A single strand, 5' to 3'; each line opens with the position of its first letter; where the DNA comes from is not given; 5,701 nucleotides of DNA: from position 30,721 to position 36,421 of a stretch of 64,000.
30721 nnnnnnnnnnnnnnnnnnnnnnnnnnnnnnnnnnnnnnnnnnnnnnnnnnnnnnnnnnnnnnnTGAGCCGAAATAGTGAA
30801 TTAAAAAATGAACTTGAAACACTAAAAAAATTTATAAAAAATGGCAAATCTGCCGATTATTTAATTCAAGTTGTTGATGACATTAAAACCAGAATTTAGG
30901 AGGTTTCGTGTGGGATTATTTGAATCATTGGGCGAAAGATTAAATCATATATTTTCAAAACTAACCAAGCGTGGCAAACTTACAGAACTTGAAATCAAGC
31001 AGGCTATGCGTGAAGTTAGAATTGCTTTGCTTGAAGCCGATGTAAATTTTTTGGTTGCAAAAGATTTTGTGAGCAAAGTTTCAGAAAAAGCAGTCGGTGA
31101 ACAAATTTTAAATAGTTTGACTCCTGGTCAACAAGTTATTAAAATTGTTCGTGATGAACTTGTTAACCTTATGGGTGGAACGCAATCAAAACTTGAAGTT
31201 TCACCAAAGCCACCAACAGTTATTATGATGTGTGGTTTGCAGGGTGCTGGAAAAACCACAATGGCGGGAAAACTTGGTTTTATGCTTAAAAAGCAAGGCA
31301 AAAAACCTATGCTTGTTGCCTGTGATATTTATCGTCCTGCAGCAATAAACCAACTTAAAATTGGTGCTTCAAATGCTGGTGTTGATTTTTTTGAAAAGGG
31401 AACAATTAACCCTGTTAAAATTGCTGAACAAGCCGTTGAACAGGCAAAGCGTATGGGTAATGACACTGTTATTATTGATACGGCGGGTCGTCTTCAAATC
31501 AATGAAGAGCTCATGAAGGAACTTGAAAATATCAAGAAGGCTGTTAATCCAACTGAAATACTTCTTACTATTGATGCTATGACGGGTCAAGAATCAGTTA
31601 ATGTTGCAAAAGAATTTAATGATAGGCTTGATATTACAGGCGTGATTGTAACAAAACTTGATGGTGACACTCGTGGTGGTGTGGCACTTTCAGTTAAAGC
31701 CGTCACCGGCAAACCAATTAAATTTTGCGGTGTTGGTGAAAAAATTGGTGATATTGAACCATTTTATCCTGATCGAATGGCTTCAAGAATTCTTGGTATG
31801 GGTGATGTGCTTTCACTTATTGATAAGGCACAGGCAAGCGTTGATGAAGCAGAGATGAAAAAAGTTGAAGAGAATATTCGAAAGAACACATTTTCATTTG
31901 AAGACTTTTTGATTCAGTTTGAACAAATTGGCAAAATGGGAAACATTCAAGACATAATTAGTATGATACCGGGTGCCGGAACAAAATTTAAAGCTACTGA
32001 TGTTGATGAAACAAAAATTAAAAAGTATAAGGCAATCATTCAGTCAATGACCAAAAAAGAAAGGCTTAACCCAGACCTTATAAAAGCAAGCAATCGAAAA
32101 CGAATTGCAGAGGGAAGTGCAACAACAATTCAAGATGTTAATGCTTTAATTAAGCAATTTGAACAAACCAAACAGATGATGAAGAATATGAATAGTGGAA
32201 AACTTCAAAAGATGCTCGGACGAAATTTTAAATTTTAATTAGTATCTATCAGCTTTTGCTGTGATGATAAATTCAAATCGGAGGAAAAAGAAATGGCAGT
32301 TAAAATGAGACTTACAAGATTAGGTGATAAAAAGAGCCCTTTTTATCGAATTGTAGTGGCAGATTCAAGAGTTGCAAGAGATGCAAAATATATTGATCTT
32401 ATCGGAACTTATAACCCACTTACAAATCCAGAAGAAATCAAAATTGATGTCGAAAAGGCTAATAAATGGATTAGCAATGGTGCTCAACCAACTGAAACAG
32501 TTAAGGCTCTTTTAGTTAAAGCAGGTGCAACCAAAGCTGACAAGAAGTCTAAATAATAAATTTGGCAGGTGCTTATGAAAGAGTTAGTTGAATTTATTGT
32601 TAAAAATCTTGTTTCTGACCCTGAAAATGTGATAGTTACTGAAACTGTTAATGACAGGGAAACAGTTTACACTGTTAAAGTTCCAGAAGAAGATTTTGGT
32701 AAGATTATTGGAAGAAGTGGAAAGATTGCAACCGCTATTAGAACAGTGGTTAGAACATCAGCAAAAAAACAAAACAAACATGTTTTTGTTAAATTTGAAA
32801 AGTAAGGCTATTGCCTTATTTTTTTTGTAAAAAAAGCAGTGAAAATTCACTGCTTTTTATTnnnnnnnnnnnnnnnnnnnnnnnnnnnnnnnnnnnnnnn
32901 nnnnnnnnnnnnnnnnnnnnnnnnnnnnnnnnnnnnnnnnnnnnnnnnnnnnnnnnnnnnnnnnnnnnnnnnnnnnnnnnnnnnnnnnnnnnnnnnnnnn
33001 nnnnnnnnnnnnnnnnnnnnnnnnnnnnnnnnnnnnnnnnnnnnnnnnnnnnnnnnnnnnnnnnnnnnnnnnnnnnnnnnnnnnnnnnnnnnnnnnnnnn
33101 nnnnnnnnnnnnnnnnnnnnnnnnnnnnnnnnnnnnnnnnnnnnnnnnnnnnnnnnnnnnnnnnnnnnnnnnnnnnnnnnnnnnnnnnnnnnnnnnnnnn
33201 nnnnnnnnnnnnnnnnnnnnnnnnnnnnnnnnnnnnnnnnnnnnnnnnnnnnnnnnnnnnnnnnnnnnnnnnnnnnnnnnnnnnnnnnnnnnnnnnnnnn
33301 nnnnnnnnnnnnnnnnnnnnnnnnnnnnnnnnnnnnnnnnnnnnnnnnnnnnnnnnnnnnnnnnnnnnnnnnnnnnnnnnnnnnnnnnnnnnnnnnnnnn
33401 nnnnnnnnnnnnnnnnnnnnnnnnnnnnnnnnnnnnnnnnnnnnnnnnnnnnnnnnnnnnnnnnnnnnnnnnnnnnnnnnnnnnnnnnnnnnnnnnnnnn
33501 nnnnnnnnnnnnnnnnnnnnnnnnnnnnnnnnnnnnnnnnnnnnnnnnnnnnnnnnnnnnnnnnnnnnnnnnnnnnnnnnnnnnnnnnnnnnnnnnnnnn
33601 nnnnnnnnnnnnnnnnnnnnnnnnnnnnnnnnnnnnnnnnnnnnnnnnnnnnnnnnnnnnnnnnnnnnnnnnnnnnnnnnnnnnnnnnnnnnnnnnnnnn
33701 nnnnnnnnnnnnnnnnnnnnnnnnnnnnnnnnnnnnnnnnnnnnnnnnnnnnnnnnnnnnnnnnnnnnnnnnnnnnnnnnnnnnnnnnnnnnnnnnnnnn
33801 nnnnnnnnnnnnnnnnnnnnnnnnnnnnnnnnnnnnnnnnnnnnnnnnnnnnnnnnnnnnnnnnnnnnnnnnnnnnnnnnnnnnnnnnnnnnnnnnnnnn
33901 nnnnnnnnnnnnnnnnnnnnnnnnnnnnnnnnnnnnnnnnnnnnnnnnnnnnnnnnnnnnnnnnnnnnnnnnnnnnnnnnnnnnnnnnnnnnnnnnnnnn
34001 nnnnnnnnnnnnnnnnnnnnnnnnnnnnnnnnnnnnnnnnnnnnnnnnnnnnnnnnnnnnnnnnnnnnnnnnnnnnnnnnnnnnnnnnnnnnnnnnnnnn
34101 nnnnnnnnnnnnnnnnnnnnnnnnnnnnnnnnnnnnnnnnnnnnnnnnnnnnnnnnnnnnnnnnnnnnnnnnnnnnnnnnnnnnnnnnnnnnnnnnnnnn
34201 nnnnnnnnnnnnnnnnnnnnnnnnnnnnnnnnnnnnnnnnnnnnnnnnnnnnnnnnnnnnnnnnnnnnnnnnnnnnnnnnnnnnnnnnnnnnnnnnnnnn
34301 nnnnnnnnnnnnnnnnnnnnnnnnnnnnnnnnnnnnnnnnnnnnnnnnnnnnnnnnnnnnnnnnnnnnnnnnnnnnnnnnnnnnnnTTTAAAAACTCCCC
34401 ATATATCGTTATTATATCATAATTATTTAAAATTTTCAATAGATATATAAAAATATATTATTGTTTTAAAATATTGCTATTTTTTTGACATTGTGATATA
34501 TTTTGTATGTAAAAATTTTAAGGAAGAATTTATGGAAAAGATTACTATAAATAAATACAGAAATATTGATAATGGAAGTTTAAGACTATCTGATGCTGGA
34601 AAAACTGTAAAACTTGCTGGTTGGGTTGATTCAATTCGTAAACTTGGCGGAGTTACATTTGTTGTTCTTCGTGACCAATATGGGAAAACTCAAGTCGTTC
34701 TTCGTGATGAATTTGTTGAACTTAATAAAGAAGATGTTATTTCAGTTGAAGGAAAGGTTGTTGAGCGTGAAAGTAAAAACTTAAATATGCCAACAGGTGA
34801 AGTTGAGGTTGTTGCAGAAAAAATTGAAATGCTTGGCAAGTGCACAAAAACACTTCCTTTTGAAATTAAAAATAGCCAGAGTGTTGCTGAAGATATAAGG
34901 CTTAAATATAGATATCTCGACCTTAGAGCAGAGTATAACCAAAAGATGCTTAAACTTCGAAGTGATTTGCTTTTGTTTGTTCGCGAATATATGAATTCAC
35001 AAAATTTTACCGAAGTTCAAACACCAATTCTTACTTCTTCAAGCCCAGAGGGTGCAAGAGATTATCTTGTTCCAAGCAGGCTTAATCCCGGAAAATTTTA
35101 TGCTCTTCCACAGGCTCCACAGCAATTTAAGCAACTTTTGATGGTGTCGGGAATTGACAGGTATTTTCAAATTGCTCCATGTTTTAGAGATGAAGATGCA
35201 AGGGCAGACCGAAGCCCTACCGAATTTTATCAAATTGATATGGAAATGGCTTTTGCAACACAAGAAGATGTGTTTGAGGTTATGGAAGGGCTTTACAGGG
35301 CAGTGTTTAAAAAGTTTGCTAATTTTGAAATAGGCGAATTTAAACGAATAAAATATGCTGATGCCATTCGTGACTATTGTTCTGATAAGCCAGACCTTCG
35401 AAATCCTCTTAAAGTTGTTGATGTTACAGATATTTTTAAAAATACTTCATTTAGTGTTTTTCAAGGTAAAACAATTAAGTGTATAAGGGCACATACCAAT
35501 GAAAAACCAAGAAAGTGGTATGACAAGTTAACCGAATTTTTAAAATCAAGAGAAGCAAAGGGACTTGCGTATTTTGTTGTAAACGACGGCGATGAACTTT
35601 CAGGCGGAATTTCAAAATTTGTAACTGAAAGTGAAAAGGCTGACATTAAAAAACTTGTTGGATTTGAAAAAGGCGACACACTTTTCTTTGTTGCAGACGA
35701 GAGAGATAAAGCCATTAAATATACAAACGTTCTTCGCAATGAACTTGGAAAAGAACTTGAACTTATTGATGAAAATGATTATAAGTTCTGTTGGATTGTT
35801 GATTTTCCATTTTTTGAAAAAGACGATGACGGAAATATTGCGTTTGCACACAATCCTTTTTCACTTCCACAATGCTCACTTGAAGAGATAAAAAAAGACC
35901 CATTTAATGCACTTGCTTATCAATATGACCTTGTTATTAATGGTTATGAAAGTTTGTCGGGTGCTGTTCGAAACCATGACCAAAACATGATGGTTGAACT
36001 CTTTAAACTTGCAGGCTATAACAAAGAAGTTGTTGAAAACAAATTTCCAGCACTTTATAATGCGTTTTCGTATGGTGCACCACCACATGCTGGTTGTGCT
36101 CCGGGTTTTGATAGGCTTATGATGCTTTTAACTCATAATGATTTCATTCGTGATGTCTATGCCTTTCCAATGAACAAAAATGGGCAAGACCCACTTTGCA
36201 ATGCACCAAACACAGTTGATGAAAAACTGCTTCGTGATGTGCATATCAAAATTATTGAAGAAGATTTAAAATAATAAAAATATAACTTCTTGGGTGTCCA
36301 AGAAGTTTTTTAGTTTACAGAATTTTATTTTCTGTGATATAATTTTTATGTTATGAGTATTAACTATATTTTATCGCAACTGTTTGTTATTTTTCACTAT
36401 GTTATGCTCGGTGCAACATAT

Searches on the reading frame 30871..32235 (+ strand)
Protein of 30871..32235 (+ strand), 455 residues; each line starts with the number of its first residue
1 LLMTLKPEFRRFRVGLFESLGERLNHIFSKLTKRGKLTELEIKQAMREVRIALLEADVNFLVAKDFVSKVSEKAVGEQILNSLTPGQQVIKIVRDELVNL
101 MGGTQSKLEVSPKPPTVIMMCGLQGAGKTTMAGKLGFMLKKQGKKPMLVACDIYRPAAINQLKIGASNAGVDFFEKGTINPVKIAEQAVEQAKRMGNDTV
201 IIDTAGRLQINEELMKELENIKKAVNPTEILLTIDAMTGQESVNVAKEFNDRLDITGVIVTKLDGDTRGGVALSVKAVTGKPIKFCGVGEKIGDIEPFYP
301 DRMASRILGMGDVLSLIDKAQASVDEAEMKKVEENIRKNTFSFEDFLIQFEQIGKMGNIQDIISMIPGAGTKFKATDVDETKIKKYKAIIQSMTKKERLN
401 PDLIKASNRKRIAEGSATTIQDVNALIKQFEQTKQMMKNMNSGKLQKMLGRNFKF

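Call 8: search_protein_families(library=pfam, proteins=[window:30871-32235:+], max_evalue=0.00001)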
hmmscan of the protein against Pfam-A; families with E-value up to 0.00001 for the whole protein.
window:30871-32235:+ (455 aa): 4 families
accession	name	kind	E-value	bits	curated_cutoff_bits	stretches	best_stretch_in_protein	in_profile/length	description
PF00448.28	SRP54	-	1e-76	257.4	22.7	1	115-309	1-196/196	SRP54-type protein, GTPase domain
PF02978.25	SRP_SPB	-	1.2e-32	112.6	27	1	340-437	1-91/91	Signal peptide binding domain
PF02881.24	SRP54_N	-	7e-21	74.7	22.4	1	20-97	1-75/75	SRP54-type protein, helical bundle domain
PF01656.29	CbiA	-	9.1e-06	26.1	25.4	0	125-267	9-87/125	CobQ/CobB/MinD/ParA nucleotide binding domain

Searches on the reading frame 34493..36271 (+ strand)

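Call 8: search_protein_families(library=pfam, proteins=[window:34493-36271:+], max_evalue=0.00001)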
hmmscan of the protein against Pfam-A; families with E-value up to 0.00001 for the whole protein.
window:34493-36271:+ (593 aa): 3 families
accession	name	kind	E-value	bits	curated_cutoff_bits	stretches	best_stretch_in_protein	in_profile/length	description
PF00152.25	tRNA-synt_2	-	4.4e-108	361.4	25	1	133-562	2-308/308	tRNA synthetases class II (D, K and N)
PF02938.19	GAD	-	1.5e-16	60.9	23.4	1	324-409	7-93/95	GAD domain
PF01336.31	tRNA_anti-codon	-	1.1e-14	54.5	27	1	39-114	1-75/75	OB-fold nucleic acid binding domain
